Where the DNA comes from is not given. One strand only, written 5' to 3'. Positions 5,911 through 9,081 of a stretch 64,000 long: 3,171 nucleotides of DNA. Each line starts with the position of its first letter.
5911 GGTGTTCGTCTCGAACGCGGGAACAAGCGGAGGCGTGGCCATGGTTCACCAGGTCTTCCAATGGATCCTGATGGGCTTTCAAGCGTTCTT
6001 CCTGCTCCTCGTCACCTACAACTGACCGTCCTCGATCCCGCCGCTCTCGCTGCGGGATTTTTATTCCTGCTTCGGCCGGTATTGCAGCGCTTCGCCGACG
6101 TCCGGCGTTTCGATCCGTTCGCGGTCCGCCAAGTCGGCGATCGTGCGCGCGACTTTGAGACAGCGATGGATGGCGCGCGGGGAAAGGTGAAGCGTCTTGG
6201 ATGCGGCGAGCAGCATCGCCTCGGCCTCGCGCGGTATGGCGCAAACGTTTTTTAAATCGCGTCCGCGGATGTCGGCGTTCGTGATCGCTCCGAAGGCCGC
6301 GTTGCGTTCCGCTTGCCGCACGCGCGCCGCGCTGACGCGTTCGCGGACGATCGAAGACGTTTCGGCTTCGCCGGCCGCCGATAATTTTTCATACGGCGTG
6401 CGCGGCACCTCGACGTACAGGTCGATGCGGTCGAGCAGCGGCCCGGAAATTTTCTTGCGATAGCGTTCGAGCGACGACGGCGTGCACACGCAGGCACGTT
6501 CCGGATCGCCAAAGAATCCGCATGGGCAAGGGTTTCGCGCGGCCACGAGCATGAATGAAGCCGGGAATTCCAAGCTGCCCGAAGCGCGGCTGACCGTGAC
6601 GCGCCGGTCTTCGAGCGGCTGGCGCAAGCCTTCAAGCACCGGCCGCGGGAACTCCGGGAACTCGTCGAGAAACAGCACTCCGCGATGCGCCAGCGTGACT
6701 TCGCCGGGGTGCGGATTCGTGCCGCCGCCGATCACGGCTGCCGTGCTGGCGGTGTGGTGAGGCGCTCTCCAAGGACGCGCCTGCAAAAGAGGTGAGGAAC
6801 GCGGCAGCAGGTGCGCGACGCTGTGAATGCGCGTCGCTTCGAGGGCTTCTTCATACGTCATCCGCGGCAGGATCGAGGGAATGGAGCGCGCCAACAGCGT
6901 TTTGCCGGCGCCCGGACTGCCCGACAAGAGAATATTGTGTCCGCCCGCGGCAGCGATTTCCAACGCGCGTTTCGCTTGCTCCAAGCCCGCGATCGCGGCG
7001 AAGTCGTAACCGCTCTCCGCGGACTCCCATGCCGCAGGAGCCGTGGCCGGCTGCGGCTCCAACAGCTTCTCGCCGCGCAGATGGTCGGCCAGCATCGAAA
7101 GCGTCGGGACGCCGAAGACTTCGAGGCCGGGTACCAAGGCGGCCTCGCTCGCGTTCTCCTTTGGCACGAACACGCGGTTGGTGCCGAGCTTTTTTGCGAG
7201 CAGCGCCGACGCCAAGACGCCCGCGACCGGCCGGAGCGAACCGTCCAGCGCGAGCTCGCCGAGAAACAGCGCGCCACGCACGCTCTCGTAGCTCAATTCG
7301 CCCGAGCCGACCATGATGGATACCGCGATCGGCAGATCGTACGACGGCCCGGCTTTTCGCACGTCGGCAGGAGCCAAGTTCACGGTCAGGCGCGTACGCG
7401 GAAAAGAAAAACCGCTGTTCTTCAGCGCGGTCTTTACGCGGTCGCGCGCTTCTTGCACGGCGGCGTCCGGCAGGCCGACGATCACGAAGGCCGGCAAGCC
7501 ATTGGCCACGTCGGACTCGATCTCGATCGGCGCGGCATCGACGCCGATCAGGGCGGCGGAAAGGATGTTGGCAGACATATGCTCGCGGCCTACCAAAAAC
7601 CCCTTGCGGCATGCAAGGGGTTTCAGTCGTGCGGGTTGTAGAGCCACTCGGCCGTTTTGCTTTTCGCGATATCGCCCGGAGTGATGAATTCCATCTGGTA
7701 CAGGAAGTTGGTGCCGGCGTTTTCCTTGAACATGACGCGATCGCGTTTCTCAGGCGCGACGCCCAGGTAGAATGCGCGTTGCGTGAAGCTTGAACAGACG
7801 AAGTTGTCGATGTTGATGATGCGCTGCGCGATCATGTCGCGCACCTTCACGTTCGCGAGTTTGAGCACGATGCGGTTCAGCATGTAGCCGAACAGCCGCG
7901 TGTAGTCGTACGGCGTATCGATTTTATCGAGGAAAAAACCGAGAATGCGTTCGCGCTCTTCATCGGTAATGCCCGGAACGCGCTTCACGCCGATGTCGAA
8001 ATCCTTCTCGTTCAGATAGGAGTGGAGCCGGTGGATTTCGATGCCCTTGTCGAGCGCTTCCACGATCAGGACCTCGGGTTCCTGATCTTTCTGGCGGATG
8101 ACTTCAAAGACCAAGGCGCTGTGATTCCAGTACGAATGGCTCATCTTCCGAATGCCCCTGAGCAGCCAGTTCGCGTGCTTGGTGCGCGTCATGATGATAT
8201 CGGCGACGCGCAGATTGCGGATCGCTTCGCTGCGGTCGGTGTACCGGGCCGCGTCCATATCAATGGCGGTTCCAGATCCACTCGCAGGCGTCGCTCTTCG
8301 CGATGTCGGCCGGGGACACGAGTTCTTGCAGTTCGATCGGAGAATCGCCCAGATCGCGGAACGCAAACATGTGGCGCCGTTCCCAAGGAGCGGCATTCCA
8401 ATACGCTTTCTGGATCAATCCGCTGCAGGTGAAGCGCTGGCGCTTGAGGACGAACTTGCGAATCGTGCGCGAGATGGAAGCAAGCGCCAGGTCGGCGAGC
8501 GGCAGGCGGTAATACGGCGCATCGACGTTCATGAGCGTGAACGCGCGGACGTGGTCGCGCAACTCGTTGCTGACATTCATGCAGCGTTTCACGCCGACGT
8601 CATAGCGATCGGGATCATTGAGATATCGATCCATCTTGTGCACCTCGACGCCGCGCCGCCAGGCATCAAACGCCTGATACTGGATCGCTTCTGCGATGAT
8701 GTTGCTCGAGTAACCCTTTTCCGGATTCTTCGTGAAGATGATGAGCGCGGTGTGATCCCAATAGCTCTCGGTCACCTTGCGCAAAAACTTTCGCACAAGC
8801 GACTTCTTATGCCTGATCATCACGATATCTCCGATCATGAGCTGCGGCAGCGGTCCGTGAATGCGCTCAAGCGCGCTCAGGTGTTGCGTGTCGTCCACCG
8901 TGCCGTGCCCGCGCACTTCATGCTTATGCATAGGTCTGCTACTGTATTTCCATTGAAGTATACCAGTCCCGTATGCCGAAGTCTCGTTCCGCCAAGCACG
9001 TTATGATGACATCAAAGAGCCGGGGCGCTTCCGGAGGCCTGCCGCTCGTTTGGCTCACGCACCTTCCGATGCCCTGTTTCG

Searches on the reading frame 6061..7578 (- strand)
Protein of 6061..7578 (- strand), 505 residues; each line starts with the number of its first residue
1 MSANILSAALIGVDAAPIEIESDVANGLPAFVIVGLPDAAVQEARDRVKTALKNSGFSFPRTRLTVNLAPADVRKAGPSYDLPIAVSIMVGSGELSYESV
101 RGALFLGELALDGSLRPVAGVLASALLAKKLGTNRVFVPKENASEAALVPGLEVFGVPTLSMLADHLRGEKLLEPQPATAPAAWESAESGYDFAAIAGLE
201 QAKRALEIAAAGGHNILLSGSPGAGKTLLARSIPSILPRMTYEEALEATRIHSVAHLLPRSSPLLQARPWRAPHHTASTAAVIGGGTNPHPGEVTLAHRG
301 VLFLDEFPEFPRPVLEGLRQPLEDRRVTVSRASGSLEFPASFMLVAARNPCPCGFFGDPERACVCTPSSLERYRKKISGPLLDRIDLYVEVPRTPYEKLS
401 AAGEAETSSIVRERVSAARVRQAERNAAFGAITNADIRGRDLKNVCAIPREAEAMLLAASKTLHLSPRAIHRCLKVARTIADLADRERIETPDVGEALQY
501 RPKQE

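Call 29: search_protein_families(library=pfam, proteins=[window:6061-7578:-], max_evalue=0.001)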
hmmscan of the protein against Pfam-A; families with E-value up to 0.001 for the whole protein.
window:6061-7578:- (505 aa): 9 families
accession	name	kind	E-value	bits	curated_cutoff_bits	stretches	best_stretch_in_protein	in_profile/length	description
PF01078.27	Mg_chelatase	-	2.5e-90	301.8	20.3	1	192-398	1-206/207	Magnesium chelatase, subunit ChlI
PF13541.12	ChlI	-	1.1e-43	148.4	27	1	20-142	1-121/121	Subunit ChlI of Mg-chelatase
PF13335.12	Mg_chelatase_C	-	1.6e-26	93.2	26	1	406-501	2-94/94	Magnesium chelatase, subunit ChlI C-terminal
PF07728.20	AAA_5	-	2.5e-07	31.2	22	1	215-352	1-125/139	AAA domain (dynein-related subfamily)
PF00493.29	MCM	-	5.2e-07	29.4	23.3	0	290-352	113-175/224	MCM P-loop domain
PF00158.32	Sigma54_activat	-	2e-06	28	20.2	0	285-348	80-141/168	Sigma-54 interaction domain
PF05362.19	Lon_C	-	2.3e-05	24.5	21.1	1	58-150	90-180/205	Lon protease (S16) C-terminal proteolytic domain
PF13191.12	AAA_16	-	9.5e-05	23.4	32.6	1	200-248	10-63/167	AAA ATPase domain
PF07726.17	AAA_3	-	0.0009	19.6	27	0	216-237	2-23/131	ATPase family associated with various cellular activities (AAA)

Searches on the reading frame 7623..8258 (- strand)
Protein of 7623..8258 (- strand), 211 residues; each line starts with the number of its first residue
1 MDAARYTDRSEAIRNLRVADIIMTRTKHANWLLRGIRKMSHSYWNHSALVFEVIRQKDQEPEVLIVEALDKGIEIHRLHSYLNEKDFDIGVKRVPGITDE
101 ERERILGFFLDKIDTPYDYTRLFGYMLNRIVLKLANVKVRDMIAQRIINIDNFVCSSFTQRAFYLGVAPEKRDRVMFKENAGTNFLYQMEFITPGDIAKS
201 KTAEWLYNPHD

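Call 69: search_protein_families(library=pfam, proteins=[window:7623-8258:-], max_evalue=0.001)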
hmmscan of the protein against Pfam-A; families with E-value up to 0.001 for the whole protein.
window:7623-8258:- (211 aa): 1 family
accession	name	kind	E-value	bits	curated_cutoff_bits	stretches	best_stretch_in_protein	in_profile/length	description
PF05708.18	Peptidase_C92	-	6.9e-09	36.4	27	1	37-120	18-99/166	Permuted papain-like amidase enzyme, YaeF/YiiX, C92 family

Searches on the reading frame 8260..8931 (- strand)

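Call 69: search_protein_families(library=pfam, proteins=[window:8260-8931:-], max_evalue=0.001)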
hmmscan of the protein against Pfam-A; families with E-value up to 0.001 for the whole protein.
window:8260-8931:- (223 aa): 1 family
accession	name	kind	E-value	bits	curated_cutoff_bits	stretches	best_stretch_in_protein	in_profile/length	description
PF05708.18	Peptidase_C92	-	1.4e-07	32.2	27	1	33-140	4-96/166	Permuted papain-like amidase enzyme, YaeF/YiiX, C92 family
